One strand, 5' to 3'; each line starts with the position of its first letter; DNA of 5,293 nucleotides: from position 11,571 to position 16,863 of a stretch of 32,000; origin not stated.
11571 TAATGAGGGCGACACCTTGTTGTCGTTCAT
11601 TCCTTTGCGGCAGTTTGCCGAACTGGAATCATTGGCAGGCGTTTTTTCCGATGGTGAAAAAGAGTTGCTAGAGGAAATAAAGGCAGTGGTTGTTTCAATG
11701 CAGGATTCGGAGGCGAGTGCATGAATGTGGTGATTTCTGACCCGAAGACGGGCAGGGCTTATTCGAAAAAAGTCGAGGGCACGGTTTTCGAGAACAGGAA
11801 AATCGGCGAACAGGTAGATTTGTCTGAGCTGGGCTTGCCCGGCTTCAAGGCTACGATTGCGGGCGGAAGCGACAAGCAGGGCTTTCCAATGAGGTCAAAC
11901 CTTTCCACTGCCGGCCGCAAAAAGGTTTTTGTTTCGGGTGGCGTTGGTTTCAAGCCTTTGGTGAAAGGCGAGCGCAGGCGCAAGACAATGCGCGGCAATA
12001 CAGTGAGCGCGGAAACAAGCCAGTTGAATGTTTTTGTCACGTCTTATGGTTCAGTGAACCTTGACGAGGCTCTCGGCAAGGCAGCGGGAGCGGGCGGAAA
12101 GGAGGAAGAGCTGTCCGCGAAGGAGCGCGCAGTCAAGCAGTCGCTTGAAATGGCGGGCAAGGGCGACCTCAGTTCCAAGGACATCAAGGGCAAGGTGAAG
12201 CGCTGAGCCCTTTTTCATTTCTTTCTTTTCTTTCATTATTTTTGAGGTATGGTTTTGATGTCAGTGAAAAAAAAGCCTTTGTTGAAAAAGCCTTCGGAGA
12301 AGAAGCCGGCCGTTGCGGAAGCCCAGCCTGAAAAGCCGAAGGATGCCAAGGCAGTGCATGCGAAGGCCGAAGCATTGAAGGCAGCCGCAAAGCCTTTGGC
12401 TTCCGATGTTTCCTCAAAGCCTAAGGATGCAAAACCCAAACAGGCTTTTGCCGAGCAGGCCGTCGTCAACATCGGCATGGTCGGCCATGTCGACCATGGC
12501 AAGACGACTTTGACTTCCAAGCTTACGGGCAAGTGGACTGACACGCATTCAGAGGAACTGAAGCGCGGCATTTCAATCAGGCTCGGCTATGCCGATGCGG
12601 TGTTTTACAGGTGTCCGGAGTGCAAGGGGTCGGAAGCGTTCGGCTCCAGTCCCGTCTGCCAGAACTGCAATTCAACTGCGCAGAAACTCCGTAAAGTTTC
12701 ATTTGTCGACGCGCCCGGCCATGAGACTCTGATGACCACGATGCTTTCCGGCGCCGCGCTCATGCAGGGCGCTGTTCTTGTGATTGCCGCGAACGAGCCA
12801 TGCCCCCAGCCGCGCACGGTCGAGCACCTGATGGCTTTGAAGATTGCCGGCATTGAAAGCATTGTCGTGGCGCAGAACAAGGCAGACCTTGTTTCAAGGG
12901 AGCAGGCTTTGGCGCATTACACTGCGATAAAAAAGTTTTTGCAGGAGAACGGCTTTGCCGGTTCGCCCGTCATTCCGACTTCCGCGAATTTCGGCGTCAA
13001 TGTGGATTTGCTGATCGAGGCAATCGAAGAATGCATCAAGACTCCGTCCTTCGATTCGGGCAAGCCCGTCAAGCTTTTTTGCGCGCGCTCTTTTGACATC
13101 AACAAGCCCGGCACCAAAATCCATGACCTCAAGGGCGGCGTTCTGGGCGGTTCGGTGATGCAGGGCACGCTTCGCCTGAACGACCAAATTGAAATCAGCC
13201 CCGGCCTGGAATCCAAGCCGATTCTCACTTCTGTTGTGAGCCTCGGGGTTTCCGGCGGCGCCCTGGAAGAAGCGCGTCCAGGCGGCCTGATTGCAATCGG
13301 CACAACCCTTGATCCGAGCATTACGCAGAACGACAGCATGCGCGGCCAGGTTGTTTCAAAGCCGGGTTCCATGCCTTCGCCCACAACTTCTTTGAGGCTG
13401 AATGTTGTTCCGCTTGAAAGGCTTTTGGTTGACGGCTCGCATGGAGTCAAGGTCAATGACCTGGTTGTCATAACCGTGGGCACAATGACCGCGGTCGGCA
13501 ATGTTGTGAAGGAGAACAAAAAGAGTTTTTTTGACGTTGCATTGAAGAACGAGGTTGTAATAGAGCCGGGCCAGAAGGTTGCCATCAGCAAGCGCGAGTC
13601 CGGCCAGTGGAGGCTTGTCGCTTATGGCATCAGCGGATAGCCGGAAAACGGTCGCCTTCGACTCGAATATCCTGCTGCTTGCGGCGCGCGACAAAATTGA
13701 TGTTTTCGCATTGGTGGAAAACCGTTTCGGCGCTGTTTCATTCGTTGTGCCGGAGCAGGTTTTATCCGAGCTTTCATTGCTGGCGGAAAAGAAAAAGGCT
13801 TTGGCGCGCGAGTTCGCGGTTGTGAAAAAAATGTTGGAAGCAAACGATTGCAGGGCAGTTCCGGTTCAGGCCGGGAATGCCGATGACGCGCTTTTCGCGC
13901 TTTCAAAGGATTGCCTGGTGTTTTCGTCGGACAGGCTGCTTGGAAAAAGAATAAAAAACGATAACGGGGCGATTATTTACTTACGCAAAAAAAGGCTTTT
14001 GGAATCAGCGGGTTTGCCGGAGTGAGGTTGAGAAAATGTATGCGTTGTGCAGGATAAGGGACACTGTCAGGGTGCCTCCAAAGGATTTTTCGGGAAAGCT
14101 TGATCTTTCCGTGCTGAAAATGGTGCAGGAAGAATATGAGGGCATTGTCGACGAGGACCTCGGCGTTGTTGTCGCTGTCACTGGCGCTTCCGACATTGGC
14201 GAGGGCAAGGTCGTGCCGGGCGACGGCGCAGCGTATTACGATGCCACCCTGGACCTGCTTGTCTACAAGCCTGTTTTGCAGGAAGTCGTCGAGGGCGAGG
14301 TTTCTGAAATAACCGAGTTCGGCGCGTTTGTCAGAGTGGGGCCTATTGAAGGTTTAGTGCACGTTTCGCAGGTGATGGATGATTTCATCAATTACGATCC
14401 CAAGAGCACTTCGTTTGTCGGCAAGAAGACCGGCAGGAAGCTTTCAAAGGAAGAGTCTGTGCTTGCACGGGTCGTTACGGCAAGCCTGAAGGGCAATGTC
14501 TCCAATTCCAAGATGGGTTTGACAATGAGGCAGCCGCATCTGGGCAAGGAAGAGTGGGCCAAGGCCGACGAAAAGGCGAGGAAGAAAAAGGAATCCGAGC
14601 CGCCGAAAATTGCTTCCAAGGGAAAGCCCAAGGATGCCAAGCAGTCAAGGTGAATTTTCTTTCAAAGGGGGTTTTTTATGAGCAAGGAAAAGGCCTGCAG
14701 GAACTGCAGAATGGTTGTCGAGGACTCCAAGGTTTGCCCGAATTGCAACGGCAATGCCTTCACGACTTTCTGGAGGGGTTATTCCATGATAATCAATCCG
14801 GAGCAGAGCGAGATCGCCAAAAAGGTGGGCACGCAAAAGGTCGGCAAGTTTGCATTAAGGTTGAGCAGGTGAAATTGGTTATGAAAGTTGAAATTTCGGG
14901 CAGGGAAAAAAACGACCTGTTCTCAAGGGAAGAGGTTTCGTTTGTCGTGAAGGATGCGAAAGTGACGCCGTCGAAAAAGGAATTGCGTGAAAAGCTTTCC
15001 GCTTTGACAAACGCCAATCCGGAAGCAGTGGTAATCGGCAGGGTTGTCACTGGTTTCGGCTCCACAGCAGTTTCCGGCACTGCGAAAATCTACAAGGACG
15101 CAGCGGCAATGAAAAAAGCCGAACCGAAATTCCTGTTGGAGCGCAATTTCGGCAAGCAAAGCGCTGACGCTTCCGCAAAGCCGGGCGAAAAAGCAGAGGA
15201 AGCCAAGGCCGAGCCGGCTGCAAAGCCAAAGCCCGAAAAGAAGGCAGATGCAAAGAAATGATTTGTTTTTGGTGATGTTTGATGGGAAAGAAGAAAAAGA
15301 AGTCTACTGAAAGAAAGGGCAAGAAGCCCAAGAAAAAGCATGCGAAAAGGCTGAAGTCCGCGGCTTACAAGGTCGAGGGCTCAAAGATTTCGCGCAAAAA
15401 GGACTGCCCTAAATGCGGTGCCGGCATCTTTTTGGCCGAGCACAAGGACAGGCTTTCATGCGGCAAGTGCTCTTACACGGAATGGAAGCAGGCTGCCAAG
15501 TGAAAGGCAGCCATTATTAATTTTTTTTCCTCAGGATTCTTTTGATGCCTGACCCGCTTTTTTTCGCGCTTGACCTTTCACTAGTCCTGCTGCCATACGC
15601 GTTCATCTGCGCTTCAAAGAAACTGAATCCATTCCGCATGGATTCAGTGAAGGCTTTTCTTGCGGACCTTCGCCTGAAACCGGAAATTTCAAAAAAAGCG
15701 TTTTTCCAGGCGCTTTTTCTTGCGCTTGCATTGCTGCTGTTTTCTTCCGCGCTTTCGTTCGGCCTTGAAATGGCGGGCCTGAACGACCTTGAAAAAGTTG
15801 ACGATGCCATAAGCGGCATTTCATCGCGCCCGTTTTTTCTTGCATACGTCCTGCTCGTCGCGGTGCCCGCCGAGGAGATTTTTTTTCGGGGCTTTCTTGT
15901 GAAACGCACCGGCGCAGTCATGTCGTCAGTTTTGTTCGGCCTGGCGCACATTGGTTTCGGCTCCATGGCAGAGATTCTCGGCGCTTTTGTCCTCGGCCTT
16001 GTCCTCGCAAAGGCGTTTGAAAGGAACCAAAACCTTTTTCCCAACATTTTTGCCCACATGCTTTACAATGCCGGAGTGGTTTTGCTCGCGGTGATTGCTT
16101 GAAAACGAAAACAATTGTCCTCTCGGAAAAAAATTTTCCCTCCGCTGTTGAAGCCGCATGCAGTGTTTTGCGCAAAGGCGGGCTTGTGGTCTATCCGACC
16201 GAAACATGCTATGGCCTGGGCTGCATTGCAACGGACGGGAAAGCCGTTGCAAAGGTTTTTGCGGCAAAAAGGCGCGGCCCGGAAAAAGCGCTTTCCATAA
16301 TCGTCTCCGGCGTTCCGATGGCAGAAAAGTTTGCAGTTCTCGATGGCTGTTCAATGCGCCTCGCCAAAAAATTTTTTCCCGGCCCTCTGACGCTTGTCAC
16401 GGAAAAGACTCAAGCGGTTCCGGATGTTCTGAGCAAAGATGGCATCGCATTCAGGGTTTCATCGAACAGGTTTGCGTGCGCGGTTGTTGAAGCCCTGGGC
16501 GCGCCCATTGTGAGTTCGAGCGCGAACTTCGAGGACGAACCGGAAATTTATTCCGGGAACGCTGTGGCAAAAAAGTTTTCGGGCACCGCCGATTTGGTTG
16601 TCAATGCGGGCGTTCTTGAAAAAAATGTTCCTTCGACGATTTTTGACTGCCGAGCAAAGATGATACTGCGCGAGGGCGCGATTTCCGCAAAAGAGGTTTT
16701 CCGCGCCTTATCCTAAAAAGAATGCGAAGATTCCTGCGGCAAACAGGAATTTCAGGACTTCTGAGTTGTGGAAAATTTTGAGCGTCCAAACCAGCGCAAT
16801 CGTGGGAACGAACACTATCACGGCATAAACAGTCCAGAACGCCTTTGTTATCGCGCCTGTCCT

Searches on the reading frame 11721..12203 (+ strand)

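Call 74: search_protein_families(library=pfam, proteins=[window:11721-12203:+], max_evalue=0.01)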
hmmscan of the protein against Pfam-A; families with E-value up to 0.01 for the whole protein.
window:11721-12203:+ (161 aa): 1 family
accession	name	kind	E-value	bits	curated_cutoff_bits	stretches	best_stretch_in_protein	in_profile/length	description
PF01092.24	Ribosomal_S6e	-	4.8e-34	117.3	26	1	1-118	1-124/125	Ribosomal protein S6e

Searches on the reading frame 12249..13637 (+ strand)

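Call 74: search_protein_families(library=pfam, proteins=[window:12249-13637:+], max_evalue=0.01)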
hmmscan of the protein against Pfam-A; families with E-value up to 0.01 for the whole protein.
window:12249-13637:+ (463 aa): 4 families
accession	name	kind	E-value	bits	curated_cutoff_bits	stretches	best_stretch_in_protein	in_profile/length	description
PF00009.33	GTP_EFTU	-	8.4e-31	107.4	26.5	1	72-264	3-187/188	Elongation factor Tu GTP binding domain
PF09173.17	eIF2_C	-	1.3e-13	51.4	22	1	384-461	5-85/86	Initiation factor eIF2 gamma, C terminal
PF03144.31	GTP_EFTU_D2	-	1.4e-07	32.3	30.3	1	296-368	1-71/73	Elongation factor Tu domain 2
PF03193.22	RsgA_GTPase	-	8.5e-06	26.1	30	1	170-262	21-107/174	RsgA GTPase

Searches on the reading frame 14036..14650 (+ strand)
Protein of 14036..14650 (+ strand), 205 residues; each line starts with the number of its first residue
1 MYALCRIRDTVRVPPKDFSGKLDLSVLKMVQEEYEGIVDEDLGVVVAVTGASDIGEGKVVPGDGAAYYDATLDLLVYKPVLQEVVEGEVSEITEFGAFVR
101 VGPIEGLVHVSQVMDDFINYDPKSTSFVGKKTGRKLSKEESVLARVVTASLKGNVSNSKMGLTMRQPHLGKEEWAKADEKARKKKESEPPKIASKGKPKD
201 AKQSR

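Call 74: search_protein_families(library=pfam, proteins=[window:14036-14650:+], max_evalue=0.01)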
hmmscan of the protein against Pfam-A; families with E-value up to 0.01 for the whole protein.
window:14036-14650:+ (205 aa): 2 families
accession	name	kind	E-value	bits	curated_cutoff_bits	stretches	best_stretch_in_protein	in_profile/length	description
PF03876.22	SHS2_Rpb7-N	-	6.8e-15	55.4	24.8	1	8-64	1-57/57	SHS2 domain found in N terminus of Rpb7p/Rpc25p/MJ0397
PF00575.29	S1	-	1.1e-11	45.4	22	1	82-135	5-48/74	S1 RNA binding domain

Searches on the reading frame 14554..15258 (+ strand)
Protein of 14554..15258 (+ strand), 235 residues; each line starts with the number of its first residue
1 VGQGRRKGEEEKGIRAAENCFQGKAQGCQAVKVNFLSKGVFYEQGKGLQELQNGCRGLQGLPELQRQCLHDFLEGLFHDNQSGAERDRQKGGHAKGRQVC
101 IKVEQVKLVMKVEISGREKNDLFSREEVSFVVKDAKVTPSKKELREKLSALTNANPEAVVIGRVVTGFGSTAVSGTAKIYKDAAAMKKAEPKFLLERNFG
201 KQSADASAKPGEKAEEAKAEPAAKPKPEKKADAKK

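Call 74: search_protein_families(library=pfam, proteins=[window:14554-15258:+], max_evalue=0.01)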
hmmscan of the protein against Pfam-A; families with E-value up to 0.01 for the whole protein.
window:14554-15258:+ (235 aa): 1 family
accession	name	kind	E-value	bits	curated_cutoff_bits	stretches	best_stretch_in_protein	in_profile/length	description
PF01282.25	Ribosomal_S24e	-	2.7e-21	75.9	24.5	1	114-200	2-89/95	Ribosomal protein S24e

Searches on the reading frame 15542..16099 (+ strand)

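Call 74: search_protein_families(library=pfam, proteins=[window:15542-16099:+], max_evalue=0.01)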
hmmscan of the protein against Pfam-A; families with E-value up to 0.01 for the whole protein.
window:15542-16099:+ (186 aa): 1 family
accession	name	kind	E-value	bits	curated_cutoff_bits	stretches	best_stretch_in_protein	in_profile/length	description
PF02517.21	Rce1-like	-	7.1e-16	58.7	22.4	1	97-177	5-92/93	Type II CAAX prenyl endopeptidase Rce1-like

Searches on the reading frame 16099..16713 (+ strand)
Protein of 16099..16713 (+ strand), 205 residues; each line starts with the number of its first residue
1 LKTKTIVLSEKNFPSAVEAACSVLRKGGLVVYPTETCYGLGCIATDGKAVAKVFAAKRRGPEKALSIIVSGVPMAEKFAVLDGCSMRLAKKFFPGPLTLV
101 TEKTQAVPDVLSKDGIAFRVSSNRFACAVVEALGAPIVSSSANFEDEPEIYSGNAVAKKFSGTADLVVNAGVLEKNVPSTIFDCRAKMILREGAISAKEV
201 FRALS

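Call 74: search_protein_families(library=pfam, proteins=[window:16099-16713:+], max_evalue=0.01)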
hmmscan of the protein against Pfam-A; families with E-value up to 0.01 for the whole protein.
window:16099-16713:+ (205 aa): 1 family
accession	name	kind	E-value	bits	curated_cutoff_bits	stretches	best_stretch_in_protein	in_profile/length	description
PF01300.24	Sua5_yciO_yrdC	-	1.8e-43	148.5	25.1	1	23-193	2-178/178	Telomere recombination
